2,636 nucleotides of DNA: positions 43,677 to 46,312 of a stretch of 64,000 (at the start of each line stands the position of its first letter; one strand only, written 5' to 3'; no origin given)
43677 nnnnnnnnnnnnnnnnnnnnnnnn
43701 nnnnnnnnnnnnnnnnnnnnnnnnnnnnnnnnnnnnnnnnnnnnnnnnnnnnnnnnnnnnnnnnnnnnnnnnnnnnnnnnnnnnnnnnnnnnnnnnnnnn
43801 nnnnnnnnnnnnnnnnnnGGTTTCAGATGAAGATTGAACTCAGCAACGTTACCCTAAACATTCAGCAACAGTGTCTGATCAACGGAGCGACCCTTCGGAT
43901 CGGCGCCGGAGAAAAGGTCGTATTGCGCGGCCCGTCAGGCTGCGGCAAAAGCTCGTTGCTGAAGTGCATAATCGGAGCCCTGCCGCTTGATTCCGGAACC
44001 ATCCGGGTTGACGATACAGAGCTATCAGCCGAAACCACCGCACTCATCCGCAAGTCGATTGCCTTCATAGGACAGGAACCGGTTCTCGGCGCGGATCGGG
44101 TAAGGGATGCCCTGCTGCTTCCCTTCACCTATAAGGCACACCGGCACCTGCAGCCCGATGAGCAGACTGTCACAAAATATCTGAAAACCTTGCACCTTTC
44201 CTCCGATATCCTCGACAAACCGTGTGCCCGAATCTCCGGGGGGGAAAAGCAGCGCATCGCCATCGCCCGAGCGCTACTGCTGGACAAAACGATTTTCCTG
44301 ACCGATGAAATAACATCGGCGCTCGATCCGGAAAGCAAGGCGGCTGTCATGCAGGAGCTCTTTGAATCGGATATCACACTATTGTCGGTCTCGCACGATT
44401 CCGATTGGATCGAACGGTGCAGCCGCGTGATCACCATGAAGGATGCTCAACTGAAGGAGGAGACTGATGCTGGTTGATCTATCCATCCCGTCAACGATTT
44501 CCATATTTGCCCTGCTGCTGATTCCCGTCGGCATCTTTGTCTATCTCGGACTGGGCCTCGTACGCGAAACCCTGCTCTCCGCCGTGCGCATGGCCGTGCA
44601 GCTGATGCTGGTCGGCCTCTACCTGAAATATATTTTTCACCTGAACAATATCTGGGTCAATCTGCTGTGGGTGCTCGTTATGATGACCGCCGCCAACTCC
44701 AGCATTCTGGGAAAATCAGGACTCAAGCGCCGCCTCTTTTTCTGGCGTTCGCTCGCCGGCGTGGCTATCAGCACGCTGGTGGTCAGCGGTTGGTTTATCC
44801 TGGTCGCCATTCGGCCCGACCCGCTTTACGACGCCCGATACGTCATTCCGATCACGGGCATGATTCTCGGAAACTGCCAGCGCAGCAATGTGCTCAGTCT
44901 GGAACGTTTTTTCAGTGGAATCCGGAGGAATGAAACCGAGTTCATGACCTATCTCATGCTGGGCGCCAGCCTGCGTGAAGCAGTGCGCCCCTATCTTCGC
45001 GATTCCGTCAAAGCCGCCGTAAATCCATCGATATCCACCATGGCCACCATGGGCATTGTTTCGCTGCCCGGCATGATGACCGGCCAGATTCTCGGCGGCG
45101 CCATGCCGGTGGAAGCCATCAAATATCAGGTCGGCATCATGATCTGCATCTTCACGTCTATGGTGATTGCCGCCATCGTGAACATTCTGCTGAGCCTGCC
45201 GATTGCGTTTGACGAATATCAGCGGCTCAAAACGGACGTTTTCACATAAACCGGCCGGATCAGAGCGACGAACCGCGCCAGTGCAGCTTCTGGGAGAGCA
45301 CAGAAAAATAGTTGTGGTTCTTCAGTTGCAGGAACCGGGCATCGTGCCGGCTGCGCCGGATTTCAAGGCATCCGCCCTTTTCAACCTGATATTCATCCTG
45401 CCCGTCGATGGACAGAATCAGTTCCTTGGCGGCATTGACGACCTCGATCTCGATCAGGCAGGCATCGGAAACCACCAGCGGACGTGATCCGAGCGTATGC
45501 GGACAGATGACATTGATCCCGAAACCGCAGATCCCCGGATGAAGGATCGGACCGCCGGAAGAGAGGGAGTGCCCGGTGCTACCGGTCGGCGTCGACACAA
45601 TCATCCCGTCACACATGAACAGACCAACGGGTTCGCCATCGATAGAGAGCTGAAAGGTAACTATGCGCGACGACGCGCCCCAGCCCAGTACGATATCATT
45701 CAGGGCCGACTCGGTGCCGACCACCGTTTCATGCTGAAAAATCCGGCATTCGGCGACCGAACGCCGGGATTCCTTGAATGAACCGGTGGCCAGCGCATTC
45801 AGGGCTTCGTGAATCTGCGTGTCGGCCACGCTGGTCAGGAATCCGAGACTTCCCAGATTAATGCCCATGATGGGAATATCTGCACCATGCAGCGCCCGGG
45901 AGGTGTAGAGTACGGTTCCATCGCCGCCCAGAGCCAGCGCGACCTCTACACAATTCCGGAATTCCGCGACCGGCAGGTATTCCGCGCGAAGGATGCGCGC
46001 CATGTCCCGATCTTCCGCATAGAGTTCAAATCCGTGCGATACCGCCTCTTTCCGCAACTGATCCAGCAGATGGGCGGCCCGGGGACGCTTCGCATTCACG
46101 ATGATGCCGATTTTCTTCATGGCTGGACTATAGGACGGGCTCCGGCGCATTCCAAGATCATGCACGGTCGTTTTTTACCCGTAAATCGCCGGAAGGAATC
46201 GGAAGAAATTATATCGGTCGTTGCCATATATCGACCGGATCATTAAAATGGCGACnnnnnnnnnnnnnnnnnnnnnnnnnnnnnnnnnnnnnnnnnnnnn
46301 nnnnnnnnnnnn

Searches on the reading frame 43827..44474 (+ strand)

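Call 62: search_protein_families(library=pfam, proteins=[window:43827-44474:+], max_evalue=1)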
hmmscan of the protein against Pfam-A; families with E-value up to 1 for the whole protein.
window:43827-44474:+ (216 aa): 22 families
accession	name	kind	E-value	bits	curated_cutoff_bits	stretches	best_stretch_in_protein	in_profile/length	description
PF00005.33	ABC_tran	-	1.7e-28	100.4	25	1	19-164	2-137/137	ABC transporter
PF02463.25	SMC_N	-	5.1e-07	29.8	40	1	32-207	28-214/220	RecF/RecN/SMC N terminal domain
PF13191.12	AAA_16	-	0.0003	21.8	32.6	1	24-113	20-104/167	AAA ATPase domain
PF13304.12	AAA_21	-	0.00071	20.2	27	1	32-48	3-19/304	AAA domain, putative AbiEii toxin, Type IV TA system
PF03193.22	RsgA_GTPase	-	0.0013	19.1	30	1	28-63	106-141/174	RsgA GTPase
PF13401.12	AAA_22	-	0.0025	18.6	27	1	32-85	9-61/130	AAA domain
PF20703.3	nSTAND1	-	0.012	15.7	27.1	1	28-47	33-52/379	Novel STAND NTPase 1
PF01637.24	ATPase_2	-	0.015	15.6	33.2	1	29-68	21-59/225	ATPase domain predominantly from Archaea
PF13555.12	AAA_29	-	0.02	15.1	27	1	19-47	13-41/61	P-loop containing region of AAA domain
PF00004.35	AAA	-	0.023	15.6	21.2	1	31-78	1-50/131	ATPase family associated with various cellular activities (AAA)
PF13476.12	AAA_23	-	0.037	15.1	27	1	32-52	23-43/201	AAA domain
PF05729.18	NACHT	-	0.05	13.9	26.7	1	31-49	3-21/167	NACHT domain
PF25199.1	nSTAND_NTPase5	-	0.085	13.1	34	0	28-53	41-66/145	Novel STAND NTPase 5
PF05673.19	DUF815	-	0.085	12.4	23.8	1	27-51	52-76/249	Protein of unknown function (DUF815)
PF00910.28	RNA_helicase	-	0.11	13.4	21.5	1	31-52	1-22/105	RNA helicase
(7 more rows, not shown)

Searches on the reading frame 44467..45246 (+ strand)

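Call 62: search_protein_families(library=pfam, proteins=[window:44467-45246:+], max_evalue=1)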
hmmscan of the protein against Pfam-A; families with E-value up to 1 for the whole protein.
window:44467-45246:+ (260 aa): 2 families
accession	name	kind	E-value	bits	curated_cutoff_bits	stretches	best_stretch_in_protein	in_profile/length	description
PF03649.18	UPF0014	-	5.7e-75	252.2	22.6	1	12-243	6-237/242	Uncharacterised protein family (UPF0014)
PF03137.26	OATP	-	0.31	9.7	25.8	1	190-240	331-381/545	Organic Anion Transporter Polypeptide (OATP) family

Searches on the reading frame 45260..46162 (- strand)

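Call 62: search_protein_families(library=pfam, proteins=[window:45260-46162:-], max_evalue=1)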
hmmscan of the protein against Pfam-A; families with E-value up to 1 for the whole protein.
window:45260-46162:- (300 aa): 3 families
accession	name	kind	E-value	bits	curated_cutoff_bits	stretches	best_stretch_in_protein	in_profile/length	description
PF20143.4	NAD_kinase_C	-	7e-33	113.5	23.7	1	154-279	1-125/126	ATP-NAD kinase C-terminal domain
PF01513.26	NAD_kinase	-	9.4e-17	62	25.5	1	19-127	2-128/130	ATP-NAD kinase N-terminal domain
PF00781.29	DAGK_cat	-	0.049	13.7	23.6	1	27-128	13-116/125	Diacylglycerol kinase catalytic domain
